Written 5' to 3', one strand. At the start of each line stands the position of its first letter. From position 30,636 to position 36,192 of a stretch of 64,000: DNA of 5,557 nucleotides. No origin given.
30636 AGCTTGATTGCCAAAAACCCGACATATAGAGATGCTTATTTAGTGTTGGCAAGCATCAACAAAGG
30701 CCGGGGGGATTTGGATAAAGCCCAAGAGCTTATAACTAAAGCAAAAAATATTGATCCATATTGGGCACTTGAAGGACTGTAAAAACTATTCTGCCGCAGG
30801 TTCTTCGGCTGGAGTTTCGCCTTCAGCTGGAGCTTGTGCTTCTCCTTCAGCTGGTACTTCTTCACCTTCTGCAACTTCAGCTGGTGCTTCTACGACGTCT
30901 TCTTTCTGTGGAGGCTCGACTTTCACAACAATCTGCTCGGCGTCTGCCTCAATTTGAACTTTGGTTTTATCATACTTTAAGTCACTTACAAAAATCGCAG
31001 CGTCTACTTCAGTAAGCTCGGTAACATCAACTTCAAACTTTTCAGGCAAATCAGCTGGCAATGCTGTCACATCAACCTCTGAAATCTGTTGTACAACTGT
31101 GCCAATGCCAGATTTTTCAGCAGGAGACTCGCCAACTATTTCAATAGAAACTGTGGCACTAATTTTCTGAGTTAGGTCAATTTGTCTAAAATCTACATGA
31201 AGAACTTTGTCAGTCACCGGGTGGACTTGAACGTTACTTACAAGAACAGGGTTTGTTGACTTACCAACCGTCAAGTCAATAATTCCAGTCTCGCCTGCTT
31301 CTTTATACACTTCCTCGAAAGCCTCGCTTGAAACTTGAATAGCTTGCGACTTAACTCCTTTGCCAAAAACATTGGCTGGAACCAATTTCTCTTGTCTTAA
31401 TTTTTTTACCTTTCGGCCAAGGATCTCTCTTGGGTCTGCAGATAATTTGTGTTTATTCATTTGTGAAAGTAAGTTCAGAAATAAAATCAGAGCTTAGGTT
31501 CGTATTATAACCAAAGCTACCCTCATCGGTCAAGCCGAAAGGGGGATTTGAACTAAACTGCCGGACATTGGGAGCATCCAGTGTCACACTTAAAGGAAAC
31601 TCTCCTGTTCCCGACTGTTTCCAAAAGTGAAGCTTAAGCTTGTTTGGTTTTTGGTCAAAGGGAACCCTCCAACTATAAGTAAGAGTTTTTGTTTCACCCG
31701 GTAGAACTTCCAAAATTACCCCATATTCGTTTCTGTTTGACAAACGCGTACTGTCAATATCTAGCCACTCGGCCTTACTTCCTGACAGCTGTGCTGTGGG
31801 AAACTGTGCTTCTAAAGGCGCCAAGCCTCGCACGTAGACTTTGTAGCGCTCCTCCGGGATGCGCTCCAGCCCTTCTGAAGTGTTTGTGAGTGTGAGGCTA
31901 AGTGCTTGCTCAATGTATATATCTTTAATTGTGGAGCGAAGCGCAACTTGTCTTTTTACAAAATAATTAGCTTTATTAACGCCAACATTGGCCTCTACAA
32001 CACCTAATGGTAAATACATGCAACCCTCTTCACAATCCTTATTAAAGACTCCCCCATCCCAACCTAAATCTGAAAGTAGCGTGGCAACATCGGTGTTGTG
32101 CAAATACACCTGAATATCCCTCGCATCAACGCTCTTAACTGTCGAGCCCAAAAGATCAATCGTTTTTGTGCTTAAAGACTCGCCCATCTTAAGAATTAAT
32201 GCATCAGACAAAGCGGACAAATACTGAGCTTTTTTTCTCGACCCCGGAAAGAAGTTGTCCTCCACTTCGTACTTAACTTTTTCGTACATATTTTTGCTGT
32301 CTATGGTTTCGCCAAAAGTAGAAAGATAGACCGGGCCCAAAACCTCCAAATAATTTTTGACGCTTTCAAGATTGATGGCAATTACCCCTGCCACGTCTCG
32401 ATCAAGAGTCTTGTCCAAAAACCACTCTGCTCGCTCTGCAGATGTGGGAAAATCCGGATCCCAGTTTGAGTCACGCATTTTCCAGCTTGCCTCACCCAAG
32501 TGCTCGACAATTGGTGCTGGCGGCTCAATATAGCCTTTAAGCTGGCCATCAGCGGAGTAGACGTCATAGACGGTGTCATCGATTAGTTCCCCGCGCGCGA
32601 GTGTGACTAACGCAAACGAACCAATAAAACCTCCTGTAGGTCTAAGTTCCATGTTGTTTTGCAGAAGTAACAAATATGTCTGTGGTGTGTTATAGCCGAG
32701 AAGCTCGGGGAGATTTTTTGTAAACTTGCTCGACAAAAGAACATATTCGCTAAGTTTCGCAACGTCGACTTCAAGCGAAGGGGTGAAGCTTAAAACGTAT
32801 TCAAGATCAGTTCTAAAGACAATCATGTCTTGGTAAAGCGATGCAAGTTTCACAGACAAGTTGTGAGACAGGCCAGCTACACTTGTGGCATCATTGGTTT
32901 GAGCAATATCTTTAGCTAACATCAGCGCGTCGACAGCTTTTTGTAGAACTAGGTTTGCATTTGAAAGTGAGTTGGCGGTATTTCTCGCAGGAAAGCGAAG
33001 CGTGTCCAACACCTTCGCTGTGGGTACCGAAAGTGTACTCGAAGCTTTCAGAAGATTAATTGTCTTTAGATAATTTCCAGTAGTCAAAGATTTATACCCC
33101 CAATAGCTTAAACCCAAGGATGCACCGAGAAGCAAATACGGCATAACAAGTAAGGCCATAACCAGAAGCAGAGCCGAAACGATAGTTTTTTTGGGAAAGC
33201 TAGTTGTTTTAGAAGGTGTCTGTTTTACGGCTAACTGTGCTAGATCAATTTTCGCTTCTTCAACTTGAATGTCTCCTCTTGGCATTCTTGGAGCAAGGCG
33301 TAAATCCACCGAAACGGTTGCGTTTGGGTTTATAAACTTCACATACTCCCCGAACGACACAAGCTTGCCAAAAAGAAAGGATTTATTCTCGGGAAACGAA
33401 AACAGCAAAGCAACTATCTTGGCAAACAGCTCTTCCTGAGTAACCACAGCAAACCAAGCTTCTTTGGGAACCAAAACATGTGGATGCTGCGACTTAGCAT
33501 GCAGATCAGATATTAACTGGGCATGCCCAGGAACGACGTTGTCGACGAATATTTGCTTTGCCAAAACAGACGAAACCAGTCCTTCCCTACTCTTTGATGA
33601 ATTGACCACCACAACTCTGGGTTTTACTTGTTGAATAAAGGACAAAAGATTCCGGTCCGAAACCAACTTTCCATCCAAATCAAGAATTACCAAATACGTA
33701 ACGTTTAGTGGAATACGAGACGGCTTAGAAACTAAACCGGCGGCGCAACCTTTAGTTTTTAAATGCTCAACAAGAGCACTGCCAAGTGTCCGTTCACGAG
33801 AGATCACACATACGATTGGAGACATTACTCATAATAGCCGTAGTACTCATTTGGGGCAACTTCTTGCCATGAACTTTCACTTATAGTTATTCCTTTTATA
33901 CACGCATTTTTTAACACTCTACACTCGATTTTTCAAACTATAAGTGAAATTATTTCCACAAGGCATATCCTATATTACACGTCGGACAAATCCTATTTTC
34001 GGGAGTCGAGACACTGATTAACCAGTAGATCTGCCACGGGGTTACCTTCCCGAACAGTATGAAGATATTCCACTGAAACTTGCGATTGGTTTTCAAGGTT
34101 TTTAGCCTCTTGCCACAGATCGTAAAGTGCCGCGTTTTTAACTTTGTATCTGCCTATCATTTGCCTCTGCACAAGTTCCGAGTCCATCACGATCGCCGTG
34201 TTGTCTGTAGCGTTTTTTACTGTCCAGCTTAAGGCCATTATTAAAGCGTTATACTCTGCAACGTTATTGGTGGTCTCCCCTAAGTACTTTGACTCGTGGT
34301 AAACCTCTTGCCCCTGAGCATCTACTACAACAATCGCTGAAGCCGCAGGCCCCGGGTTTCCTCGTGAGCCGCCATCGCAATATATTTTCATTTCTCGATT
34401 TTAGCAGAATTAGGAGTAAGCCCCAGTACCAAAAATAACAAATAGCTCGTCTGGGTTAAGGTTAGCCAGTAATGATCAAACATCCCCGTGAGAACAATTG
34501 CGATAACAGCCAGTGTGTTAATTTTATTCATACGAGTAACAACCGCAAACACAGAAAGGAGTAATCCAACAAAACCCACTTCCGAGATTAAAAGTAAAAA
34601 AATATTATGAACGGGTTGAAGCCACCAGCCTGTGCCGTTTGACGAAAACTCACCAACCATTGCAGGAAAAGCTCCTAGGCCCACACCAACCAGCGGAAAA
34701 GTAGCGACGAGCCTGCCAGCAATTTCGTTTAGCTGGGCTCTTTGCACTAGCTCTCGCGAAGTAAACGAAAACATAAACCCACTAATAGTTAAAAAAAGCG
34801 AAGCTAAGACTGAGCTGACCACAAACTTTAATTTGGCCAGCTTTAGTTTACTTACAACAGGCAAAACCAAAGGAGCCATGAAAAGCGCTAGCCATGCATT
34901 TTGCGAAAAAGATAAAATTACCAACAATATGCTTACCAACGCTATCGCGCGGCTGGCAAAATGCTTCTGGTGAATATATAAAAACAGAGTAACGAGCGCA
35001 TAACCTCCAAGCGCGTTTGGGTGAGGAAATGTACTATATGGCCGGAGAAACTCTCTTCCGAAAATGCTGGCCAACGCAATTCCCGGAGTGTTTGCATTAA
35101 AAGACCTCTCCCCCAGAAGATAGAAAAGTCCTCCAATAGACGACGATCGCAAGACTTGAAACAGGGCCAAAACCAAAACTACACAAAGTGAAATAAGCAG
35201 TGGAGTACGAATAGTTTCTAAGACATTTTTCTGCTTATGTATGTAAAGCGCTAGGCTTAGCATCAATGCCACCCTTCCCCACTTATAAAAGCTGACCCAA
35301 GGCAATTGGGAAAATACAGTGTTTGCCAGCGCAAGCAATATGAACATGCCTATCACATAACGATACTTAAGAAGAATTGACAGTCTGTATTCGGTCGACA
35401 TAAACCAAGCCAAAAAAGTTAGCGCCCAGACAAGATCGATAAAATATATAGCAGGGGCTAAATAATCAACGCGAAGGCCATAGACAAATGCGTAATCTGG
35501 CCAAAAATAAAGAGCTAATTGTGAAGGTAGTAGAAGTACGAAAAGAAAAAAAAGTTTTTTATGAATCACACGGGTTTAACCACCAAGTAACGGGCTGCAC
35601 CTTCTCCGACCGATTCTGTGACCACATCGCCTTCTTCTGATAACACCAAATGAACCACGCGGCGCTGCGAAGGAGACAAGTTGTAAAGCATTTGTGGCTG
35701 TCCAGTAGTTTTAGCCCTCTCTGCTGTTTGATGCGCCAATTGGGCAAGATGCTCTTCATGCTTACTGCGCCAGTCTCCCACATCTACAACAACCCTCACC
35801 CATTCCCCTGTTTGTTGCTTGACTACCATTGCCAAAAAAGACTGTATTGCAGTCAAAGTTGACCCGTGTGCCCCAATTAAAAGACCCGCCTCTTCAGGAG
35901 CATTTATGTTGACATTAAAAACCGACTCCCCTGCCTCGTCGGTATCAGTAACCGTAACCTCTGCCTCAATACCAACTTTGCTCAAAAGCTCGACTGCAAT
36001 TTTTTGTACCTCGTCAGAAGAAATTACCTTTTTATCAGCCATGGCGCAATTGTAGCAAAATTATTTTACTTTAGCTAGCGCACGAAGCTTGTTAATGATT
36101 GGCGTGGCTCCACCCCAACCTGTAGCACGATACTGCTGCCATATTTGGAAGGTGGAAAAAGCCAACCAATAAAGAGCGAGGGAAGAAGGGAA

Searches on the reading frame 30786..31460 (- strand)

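Call 14: search_protein_families(library=pfam, proteins=[window:30786-31460:-], max_evalue=0.001)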
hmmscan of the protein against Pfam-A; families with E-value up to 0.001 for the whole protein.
window:30786-31460:- (224 aa): 2 families
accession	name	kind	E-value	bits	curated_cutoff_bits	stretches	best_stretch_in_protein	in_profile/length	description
PF01386.24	Ribosomal_L25p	-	3.3e-20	72.8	23.6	1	6-91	1-82/82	Ribosomal L25p family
PF14693.11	Ribosomal_TL5_C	-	2.7e-17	63.3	27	1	99-185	1-84/84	Ribosomal protein TL5, C-terminal domain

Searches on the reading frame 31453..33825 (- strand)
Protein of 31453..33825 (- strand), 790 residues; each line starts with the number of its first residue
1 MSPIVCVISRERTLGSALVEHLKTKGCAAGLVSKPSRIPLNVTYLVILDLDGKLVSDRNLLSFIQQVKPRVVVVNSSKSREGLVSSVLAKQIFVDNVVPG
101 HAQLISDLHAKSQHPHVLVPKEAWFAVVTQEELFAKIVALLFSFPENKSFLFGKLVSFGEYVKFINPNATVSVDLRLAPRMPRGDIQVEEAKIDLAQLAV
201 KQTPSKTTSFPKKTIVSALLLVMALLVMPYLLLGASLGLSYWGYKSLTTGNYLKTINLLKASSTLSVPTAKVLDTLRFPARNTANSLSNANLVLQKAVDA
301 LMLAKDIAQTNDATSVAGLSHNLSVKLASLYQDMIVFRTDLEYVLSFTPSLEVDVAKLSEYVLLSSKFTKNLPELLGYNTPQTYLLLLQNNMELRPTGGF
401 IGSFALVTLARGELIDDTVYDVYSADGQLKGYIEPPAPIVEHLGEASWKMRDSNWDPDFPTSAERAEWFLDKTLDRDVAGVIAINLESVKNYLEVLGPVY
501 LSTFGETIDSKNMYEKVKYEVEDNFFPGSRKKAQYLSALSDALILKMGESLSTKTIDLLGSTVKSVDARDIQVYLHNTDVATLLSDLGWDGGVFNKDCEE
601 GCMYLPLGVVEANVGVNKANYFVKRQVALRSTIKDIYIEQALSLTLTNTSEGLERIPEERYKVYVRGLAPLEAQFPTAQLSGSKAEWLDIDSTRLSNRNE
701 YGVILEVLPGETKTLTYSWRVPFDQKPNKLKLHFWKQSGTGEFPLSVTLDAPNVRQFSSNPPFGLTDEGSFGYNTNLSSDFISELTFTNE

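Call 14: search_protein_families(library=pfam, proteins=[window:31453-33825:-], max_evalue=0.001)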
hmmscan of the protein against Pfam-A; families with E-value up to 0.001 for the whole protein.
window:31453-33825:- (790 aa): 1 family
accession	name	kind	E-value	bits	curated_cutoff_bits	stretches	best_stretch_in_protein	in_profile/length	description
PF13196.11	DUF4012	-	8.6e-26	91.6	28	1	381-520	3-142/144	Protein of unknown function (DUF4012)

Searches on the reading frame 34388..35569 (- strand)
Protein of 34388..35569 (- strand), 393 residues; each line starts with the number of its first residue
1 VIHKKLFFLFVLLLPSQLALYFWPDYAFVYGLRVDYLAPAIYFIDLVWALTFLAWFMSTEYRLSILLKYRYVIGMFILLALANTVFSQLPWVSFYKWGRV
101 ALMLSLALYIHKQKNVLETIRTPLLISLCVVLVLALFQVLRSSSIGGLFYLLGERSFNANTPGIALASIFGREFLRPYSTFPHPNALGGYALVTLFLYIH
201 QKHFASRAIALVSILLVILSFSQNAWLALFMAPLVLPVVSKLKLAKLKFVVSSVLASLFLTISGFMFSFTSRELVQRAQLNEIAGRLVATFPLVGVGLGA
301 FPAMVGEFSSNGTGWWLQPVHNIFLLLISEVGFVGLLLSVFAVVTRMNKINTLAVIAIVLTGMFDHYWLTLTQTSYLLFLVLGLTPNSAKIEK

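Call 14: search_protein_families(library=pfam, proteins=[window:34388-35569:-], max_evalue=0.001)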
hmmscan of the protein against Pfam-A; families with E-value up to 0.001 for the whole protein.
window:34388-35569:- (393 aa): 1 family
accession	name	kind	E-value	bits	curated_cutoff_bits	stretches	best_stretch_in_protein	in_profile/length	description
PF04932.20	Wzy_C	-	5.3e-09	36.5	31.7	1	209-338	2-147/149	O-Antigen ligase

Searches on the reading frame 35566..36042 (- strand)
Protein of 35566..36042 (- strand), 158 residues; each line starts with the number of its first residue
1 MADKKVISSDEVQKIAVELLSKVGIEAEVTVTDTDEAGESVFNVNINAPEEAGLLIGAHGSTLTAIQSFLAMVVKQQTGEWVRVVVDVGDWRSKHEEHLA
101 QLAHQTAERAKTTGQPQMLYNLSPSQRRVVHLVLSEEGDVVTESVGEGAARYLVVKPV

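Call 14: search_protein_families(library=pfam, proteins=[window:35566-36042:-], max_evalue=0.001)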
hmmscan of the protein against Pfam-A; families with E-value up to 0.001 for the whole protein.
window:35566-36042:- (158 aa): 2 families
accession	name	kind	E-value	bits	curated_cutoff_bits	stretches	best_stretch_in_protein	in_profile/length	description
PF01424.28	R3H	-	1.6e-13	50.9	26.8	1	98-157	2-60/60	R3H domain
PF13083.13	KH_KhpA-B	-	4.6e-10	39.7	32.1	1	18-85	6-72/73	KhpA/KhpB, KH domain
